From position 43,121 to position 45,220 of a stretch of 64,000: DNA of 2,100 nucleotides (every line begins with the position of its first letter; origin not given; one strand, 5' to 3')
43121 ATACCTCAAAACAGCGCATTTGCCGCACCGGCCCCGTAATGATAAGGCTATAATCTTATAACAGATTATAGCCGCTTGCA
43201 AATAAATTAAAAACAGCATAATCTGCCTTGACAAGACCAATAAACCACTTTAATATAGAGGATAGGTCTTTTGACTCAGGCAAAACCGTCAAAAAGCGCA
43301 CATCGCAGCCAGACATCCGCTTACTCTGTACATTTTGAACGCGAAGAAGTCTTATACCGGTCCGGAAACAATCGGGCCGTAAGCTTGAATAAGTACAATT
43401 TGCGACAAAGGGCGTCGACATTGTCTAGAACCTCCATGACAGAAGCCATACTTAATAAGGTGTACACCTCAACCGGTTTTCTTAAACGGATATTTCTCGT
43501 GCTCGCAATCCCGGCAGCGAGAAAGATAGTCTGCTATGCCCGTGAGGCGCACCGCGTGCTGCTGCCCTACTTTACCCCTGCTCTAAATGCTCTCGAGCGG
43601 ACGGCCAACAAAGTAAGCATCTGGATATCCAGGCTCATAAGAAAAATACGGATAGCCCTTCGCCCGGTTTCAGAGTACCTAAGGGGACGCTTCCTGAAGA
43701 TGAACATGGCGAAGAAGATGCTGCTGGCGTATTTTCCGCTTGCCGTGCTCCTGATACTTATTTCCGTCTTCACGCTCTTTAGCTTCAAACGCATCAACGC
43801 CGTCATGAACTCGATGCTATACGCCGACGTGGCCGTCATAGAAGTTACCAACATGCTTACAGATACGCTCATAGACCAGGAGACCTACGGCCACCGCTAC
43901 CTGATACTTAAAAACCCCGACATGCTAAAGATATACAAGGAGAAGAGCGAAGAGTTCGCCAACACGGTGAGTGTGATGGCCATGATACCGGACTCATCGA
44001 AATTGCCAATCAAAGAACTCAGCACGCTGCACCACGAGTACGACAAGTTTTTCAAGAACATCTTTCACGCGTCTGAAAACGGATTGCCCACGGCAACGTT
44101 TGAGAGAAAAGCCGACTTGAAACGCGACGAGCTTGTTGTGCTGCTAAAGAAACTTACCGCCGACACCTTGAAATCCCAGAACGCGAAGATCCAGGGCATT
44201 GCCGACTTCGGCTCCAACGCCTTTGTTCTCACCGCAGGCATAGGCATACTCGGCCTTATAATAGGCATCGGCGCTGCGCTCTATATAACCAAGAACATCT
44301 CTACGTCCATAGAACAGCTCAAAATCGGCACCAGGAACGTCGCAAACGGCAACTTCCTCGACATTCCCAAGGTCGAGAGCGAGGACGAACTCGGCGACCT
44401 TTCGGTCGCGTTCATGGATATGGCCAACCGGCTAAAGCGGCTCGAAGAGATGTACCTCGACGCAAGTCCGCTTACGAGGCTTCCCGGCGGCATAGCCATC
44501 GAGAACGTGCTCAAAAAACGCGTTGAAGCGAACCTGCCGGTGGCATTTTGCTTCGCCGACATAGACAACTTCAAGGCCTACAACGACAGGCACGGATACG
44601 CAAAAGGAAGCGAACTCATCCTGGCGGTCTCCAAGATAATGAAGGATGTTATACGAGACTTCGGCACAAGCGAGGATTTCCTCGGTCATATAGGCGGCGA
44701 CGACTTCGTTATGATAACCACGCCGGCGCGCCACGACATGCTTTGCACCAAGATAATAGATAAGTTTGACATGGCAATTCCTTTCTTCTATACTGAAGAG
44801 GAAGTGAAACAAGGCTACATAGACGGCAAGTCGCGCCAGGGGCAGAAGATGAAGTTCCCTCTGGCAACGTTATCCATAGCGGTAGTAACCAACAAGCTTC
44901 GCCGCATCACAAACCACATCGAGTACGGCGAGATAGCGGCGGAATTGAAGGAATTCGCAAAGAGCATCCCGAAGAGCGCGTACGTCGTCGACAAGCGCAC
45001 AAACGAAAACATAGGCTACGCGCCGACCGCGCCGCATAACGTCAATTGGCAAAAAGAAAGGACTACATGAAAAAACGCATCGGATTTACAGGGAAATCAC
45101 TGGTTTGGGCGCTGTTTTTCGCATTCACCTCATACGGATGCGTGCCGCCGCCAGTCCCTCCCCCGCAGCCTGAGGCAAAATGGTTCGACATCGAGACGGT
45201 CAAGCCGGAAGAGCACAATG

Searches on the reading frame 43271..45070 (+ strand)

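Call 57: search_protein_families(library=pfam, proteins=[window:43271-45070:+], max_evalue=0.0001)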
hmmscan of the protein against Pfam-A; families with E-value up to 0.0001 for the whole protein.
window:43271-45070:+ (599 aa): 2 families
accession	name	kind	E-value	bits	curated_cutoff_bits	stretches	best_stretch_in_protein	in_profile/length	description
PF00990.26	GGDEF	-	3.4e-13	50.1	23.8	1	400-489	5-94/161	Diguanylate cyclase, GGDEF domain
PF00672.30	HAMP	-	4e-07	30.7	25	1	339-389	2-52/53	HAMP domain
